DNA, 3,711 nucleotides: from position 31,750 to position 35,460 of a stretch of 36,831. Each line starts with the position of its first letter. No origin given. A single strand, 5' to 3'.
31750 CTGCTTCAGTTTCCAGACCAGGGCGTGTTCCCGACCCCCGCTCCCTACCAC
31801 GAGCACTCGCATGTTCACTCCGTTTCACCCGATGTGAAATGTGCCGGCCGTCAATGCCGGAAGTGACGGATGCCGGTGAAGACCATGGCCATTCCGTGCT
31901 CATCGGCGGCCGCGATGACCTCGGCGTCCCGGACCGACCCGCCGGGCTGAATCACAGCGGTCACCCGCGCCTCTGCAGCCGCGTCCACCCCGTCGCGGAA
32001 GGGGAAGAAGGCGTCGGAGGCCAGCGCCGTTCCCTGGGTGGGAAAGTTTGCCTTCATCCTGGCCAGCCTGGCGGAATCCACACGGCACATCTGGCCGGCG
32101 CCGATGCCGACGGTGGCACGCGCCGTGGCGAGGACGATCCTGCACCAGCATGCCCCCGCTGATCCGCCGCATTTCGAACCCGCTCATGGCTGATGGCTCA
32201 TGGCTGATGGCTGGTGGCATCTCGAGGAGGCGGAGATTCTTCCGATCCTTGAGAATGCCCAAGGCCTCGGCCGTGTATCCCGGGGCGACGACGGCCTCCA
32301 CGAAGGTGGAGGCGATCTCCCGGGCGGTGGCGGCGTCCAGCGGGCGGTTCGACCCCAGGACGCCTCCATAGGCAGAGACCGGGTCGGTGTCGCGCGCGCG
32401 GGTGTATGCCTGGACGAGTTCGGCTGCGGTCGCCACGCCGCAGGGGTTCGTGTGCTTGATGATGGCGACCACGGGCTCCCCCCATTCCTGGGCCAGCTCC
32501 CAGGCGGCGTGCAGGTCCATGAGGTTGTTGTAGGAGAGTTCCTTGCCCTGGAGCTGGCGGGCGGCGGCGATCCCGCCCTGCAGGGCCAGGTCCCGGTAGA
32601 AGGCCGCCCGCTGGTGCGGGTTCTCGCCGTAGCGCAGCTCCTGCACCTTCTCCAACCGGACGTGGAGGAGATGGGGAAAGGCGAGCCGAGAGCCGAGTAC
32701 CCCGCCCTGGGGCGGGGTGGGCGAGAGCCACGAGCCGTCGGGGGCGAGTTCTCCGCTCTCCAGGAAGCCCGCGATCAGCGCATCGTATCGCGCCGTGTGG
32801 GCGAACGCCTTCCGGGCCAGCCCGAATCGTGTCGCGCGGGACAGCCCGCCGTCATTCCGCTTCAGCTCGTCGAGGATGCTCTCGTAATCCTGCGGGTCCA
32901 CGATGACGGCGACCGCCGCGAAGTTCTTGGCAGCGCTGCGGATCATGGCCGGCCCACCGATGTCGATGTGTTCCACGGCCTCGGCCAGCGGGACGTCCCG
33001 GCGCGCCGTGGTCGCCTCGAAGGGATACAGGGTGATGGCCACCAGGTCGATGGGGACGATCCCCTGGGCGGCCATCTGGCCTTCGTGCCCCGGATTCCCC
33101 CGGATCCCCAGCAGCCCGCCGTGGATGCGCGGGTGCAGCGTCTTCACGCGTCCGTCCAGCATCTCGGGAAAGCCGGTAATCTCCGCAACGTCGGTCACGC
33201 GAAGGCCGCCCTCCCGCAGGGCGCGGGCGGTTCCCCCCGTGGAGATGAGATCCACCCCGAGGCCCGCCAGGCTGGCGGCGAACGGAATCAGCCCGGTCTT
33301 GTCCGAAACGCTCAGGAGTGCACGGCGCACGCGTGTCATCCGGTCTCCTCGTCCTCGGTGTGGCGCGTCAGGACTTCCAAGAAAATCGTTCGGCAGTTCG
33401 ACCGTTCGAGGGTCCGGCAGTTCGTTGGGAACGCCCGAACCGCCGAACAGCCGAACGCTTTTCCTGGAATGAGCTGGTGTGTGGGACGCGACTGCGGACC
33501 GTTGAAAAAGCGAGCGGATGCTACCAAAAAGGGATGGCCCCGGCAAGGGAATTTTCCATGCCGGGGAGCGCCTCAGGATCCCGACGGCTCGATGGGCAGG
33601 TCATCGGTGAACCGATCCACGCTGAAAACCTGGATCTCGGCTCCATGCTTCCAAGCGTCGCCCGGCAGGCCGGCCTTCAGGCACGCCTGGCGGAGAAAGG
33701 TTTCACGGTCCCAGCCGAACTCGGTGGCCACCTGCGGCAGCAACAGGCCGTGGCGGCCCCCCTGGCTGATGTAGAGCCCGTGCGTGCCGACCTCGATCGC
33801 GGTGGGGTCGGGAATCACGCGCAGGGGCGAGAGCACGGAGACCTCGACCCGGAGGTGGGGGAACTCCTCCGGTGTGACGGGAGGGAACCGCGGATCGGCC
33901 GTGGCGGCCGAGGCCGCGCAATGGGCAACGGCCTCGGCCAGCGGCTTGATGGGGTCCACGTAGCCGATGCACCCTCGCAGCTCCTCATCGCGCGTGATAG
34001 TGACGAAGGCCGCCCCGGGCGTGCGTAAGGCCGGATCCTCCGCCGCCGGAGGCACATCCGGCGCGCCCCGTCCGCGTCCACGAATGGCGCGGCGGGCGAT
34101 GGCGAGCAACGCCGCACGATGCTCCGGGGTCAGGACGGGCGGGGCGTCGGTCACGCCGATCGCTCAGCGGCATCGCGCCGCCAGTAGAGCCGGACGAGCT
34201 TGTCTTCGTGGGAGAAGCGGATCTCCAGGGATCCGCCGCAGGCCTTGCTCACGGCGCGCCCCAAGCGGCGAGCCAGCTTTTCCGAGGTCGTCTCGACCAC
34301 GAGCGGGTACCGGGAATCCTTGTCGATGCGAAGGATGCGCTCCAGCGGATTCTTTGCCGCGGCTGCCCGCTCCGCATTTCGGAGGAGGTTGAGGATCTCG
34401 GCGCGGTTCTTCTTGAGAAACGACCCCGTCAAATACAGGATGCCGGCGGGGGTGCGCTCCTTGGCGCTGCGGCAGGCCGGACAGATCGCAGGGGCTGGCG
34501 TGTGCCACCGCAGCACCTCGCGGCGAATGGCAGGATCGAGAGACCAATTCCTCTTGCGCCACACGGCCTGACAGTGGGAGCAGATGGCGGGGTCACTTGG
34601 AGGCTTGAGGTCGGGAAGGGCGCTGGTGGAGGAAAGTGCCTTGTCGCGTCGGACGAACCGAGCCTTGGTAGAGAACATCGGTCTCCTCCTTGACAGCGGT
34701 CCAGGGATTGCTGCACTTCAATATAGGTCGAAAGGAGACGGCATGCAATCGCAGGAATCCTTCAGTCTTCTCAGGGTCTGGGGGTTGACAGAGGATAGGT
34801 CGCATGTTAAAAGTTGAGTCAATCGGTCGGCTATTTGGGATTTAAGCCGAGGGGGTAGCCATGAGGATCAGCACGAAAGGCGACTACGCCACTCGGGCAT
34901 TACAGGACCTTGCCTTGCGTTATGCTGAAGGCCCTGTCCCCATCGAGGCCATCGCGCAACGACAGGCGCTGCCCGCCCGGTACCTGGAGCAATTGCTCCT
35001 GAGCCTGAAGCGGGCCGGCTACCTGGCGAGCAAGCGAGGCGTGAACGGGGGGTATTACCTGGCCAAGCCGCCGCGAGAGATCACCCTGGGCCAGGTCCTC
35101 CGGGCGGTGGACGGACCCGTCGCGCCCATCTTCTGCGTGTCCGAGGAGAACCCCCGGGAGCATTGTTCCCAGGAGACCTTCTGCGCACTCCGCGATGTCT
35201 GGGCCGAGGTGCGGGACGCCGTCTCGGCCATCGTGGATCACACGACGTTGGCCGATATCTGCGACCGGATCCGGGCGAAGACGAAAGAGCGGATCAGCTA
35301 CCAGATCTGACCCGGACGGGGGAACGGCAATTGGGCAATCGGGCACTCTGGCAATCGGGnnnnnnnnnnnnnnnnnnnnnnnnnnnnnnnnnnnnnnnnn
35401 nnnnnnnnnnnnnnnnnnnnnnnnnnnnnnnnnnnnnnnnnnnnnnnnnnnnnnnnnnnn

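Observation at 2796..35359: Strictly phased 7-nt tandem arrays, mostly as inverted arm pairs, occupy almost every non-overlapping gene junction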

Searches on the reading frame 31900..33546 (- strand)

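Call 8: search_protein_families(library=pfam, proteins=[window:31900-33546:-])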
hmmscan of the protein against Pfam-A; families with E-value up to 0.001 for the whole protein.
window:31900-33546:- (548 aa): 2 families
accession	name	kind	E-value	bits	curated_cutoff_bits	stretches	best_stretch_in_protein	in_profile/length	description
PF01808.24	AICARFT_IMPCHas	-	4.4e-89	299.4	25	1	205-472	1-243/311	AICARFT/IMPCHase bienzyme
PF02142.27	MGS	-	1.1e-19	70.7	24.1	1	85-199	1-93/94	MGS-like domain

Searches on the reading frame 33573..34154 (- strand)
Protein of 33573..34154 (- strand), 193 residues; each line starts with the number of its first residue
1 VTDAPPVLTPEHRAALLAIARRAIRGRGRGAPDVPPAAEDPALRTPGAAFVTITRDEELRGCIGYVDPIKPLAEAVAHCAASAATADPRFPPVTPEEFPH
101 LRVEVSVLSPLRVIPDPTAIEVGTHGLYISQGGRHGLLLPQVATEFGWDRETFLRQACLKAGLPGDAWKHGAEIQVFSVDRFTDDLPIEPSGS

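Call 23: search_protein_families(library=pfam, proteins=[window:33573-34154:-], max_evalue=0.01)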
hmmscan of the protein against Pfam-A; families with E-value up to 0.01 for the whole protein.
window:33573-34154:- (193 aa): 1 family
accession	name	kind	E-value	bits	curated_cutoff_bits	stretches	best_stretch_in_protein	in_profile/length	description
PF01871.22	AMMECR1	-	2.9e-54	183.5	25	1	18-182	2-168/168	AMMECR1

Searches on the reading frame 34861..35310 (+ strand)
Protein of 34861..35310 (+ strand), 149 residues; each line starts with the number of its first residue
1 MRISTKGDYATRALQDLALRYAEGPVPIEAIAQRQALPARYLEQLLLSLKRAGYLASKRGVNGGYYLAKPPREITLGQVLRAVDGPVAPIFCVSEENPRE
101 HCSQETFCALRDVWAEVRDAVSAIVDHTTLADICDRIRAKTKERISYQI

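Call 23: search_protein_families(library=pfam, proteins=[window:34861-35310:+], max_evalue=0.01)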
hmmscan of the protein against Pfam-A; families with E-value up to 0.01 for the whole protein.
window:34861-35310:+ (149 aa): 1 family
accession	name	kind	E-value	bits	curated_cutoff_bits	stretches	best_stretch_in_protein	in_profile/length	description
PF02082.26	Rrf2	-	1.2e-42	145.7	30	1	3-135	1-131/132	Iron-dependent Transcriptional regulator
